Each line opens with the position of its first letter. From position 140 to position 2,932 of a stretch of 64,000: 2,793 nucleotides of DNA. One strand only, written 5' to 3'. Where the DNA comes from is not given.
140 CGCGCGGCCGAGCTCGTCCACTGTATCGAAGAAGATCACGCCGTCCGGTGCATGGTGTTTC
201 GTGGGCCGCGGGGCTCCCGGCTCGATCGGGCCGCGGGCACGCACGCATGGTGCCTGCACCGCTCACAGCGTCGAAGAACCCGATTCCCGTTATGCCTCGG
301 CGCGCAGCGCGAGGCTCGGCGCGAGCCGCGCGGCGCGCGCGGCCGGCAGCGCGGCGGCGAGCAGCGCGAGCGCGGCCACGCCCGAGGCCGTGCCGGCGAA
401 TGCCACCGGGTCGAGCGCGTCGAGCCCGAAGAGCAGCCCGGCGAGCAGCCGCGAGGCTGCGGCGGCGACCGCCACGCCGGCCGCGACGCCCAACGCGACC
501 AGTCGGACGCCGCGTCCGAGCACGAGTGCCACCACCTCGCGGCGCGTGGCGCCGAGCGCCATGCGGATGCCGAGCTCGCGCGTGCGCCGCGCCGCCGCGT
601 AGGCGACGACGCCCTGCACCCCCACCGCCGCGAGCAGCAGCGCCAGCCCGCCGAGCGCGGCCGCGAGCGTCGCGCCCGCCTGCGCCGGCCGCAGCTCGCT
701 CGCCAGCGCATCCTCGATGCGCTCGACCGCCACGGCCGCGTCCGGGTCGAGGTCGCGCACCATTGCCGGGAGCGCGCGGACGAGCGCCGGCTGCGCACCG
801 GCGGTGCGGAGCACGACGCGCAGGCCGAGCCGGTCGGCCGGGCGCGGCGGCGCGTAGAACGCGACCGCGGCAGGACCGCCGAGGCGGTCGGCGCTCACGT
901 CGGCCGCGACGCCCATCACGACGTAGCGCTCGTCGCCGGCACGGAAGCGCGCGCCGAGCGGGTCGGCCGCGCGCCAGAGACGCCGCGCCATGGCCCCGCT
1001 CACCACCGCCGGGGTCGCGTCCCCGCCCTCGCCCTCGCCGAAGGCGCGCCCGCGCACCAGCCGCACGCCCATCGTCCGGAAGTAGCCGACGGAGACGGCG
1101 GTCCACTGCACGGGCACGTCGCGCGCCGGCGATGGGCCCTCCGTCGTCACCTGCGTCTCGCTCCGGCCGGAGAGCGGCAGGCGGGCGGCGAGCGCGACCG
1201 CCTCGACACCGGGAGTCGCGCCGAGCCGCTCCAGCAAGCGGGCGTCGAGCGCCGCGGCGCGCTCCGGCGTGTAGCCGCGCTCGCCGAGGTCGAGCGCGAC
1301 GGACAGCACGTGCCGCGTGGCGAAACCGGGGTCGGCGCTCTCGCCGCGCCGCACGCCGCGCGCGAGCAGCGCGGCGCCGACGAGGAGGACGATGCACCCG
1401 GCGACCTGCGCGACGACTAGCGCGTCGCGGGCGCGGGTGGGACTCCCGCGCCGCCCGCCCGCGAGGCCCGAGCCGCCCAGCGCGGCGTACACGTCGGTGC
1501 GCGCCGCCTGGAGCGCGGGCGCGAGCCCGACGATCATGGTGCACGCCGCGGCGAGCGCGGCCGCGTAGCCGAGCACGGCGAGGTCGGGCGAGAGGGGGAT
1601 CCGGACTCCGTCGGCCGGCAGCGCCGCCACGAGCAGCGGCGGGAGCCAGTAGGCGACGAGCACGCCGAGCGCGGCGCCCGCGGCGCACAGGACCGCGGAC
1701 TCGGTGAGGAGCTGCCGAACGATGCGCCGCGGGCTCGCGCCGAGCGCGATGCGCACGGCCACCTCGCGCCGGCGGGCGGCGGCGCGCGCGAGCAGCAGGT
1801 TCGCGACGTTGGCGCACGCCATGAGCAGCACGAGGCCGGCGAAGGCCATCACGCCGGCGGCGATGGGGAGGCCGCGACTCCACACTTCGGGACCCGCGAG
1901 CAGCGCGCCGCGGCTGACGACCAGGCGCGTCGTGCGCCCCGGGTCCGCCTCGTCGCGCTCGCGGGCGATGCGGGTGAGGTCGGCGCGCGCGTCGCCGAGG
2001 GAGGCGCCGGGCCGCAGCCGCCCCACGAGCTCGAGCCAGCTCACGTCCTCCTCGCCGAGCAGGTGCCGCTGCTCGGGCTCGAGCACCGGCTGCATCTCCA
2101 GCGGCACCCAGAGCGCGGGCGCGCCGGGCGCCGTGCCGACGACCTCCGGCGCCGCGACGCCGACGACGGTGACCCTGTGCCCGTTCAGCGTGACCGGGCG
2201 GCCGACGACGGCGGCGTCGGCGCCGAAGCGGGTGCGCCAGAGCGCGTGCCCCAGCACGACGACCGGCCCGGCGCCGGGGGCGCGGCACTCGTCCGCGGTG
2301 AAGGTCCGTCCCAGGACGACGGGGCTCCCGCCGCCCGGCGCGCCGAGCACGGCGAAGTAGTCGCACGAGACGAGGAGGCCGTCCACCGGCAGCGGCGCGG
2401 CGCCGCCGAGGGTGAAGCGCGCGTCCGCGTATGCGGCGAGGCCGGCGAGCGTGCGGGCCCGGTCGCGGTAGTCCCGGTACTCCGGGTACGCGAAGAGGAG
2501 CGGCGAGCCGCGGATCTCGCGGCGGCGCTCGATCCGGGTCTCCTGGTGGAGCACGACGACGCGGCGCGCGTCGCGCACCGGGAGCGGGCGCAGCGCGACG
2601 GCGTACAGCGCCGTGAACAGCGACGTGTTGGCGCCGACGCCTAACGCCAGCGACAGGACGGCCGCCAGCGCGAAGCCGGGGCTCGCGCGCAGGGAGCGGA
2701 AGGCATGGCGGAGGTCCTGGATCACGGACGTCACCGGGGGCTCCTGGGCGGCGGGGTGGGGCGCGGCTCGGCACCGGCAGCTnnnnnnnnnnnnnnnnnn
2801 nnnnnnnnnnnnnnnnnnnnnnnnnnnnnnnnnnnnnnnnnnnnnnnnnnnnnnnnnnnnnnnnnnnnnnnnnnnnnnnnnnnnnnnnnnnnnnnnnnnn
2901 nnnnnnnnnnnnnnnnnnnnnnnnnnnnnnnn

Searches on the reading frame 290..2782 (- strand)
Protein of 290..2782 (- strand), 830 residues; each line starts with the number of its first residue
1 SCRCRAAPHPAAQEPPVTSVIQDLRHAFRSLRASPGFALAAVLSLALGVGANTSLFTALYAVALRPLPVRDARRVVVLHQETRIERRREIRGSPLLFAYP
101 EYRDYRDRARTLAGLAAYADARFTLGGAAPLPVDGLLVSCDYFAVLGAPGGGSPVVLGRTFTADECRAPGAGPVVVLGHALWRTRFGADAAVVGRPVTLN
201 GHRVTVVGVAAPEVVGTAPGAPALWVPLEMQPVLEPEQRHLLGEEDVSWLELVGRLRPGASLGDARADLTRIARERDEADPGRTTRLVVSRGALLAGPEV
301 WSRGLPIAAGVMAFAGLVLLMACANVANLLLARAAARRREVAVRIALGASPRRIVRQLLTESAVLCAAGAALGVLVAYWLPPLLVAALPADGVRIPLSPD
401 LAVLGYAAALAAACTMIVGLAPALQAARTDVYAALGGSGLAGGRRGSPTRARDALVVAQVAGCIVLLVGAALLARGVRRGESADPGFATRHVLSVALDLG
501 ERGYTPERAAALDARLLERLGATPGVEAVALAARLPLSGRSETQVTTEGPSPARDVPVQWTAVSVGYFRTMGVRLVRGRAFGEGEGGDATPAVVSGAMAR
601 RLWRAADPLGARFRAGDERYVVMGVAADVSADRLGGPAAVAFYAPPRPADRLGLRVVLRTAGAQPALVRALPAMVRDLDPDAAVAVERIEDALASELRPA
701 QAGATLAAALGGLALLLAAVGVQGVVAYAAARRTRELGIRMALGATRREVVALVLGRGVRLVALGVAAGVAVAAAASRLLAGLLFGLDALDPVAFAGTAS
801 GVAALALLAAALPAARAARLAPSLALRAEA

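Call 46: search_protein_families(library=pfam, proteins=[window:290-2782:-], max_evalue=0.001)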
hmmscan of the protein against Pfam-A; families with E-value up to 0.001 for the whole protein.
window:290-2782:- (830 aa): 2 families
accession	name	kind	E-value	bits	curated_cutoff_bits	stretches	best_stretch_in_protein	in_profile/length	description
PF12704.14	MacB_PCD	-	8.1e-28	98.6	27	2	40-271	3-206/207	MacB-like periplasmic core domain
PF02687.27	FtsX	-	2.9e-26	92.3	25.5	2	312-430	1-119/120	FtsX-like permease C-terminal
